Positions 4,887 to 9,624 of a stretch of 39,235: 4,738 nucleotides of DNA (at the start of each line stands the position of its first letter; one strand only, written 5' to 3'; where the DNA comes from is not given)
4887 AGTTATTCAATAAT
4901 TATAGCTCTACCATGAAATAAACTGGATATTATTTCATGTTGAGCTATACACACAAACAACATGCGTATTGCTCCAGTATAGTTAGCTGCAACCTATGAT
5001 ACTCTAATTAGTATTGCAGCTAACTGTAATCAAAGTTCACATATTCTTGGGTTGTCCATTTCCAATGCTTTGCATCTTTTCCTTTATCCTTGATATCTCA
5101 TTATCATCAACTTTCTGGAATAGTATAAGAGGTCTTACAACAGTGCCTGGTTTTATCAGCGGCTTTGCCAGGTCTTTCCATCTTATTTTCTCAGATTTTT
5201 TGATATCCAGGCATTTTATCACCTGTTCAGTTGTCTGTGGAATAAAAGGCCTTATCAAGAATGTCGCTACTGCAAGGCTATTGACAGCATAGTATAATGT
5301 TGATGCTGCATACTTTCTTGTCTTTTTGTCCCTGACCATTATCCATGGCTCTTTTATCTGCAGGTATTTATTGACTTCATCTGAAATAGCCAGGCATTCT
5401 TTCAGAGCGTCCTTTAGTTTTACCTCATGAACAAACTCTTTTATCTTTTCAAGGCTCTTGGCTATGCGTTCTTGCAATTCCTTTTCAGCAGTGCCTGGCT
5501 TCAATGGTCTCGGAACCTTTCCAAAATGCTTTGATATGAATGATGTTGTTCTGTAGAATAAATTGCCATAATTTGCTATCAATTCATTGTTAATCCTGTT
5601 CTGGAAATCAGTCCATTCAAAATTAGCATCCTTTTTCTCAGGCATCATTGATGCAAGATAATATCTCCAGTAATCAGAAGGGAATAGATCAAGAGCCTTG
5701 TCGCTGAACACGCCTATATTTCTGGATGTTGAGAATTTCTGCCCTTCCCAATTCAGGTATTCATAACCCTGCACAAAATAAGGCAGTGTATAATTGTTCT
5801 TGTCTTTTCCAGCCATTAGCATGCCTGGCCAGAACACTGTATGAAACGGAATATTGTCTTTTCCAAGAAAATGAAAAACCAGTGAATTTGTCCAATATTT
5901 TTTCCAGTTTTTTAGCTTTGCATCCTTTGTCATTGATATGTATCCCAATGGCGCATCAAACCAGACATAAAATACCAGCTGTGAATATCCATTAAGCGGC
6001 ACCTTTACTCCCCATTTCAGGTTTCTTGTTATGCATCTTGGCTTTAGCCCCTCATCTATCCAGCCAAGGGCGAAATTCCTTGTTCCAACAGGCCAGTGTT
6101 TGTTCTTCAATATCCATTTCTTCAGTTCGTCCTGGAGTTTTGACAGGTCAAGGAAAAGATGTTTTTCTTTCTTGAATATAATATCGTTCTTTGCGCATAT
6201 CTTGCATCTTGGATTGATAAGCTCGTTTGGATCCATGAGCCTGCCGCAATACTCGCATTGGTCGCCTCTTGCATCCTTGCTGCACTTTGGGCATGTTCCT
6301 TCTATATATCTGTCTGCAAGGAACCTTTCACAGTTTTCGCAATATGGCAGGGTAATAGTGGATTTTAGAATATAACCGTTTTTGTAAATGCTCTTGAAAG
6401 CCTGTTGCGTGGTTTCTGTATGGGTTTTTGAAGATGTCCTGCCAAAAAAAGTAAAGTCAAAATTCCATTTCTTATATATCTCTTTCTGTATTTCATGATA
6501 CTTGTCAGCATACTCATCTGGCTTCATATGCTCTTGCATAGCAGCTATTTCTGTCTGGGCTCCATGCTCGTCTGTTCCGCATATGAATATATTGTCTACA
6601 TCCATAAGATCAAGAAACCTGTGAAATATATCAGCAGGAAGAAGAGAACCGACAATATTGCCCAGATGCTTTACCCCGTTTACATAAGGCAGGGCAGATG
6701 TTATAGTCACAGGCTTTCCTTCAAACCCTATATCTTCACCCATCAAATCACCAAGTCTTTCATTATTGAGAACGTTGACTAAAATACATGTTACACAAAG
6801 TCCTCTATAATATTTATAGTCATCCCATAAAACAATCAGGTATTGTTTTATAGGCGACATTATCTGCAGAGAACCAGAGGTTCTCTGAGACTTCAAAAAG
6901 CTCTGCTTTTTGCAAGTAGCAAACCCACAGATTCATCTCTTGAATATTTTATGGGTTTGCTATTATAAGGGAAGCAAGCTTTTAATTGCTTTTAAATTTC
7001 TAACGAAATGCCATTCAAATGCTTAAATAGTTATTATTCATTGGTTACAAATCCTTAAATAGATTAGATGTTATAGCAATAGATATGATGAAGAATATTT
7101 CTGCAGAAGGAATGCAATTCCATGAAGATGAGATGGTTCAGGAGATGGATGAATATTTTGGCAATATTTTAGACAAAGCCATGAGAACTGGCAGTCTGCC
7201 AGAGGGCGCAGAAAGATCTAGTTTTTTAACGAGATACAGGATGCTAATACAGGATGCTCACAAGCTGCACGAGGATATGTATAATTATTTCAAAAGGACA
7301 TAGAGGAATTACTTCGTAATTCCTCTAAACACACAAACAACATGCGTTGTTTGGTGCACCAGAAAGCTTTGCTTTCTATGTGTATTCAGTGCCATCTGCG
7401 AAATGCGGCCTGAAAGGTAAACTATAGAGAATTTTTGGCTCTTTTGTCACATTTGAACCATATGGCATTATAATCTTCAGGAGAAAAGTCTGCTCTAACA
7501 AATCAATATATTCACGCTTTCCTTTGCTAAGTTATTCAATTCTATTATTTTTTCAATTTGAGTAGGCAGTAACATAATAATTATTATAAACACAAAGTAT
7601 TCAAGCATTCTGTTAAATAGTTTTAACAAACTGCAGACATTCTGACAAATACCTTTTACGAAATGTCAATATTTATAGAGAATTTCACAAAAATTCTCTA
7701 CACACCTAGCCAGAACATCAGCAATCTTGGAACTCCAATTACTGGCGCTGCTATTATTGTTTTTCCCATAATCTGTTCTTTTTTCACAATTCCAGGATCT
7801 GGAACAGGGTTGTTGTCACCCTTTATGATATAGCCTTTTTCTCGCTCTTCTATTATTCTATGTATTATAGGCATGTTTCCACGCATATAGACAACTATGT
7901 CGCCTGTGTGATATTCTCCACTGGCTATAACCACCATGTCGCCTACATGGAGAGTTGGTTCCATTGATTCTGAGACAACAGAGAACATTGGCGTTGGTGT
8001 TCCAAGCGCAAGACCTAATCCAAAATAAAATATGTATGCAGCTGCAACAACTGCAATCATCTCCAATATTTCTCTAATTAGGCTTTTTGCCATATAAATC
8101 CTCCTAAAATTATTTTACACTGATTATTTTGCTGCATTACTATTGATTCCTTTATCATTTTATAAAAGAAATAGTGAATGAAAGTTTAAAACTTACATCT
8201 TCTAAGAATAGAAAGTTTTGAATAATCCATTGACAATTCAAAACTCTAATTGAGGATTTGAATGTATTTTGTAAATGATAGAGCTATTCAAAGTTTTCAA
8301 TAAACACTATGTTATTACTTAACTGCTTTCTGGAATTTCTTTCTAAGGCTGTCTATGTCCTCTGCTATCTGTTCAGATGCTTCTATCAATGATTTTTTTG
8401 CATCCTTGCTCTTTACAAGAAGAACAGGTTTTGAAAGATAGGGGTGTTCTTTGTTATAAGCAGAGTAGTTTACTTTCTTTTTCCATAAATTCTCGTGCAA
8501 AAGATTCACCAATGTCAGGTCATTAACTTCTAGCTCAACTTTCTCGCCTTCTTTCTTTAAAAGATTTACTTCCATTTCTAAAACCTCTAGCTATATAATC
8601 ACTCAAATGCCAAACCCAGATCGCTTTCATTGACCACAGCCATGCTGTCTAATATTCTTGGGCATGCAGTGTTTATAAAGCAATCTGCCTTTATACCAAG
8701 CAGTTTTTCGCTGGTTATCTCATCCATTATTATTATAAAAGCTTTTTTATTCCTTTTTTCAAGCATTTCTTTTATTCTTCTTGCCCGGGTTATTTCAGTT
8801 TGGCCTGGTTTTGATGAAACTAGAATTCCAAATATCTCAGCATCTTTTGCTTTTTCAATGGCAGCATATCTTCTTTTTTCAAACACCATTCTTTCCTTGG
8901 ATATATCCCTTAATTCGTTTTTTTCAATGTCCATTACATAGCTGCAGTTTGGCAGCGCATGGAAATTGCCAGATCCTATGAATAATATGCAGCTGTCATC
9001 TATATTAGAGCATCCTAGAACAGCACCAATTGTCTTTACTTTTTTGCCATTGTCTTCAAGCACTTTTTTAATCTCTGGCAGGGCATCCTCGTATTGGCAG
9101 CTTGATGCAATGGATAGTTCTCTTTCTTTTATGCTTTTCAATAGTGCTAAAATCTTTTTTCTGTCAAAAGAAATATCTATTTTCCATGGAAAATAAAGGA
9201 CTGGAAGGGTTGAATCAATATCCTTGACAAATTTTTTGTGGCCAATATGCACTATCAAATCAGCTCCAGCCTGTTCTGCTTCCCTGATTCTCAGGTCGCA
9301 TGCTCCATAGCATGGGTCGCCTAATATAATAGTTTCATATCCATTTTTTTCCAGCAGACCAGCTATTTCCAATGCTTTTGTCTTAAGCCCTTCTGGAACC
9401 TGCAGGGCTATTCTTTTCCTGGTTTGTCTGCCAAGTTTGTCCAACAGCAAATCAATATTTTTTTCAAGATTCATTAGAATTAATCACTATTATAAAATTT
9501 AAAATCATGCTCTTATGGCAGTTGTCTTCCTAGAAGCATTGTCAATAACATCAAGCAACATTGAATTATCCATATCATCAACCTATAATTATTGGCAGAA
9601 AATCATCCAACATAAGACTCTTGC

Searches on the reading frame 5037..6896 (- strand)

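Call 50: search_protein_families(library=pfam, proteins=[window:5037-6896:-], max_evalue=0.0001)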
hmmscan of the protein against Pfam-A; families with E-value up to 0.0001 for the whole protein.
window:5037-6896:- (619 aa): 3 families
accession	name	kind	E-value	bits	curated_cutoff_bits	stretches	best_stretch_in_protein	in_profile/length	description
PF09334.17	tRNA-synt_1g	-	6.1e-145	483.3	20.1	1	64-450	2-390/391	tRNA synthetases class I (M)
PF19303.5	Anticodon_3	-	2.7e-16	60.2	23.5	1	461-609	1-148/152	Anticodon binding domain of methionyl tRNA ligase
PF00133.28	tRNA-synt_1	-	8.5e-15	54.8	22.7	1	63-301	25-245/414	tRNA synthetases class I (I, L, M and V)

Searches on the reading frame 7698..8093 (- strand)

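Call 51: search_protein_families(library=pfam, proteins=[window:7698-8093:-], max_evalue=0.0001)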
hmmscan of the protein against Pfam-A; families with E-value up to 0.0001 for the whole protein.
window:7698-8093:- (131 aa): 2 families
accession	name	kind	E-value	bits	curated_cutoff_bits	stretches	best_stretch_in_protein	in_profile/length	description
PF00717.28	Peptidase_S24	-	6.5e-09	36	23.3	1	33-112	34-115/116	Peptidase S24-like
PF10502.14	Peptidase_S26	-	2e-06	28.3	22.9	1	11-81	3-78/168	Signal peptidase, peptidase S26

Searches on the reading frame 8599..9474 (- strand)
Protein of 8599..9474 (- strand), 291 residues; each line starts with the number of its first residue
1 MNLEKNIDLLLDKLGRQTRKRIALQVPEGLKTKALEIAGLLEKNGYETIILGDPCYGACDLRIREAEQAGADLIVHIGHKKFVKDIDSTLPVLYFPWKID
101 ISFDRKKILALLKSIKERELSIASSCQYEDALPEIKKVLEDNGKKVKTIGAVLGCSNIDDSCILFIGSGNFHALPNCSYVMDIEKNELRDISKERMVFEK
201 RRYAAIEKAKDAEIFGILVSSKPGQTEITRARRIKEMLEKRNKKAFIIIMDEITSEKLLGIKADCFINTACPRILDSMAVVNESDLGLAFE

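Call 50: search_protein_families(library=pfam, proteins=[window:8599-9474:-], max_evalue=0.0001)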
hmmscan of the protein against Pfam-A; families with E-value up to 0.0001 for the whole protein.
window:8599-9474:- (291 aa): 1 family
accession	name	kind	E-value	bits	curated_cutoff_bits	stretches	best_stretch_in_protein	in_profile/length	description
PF01866.22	Diphthamide_syn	-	8.1e-61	206.5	33.2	1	26-274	1-270/302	Putative diphthamide synthesis protein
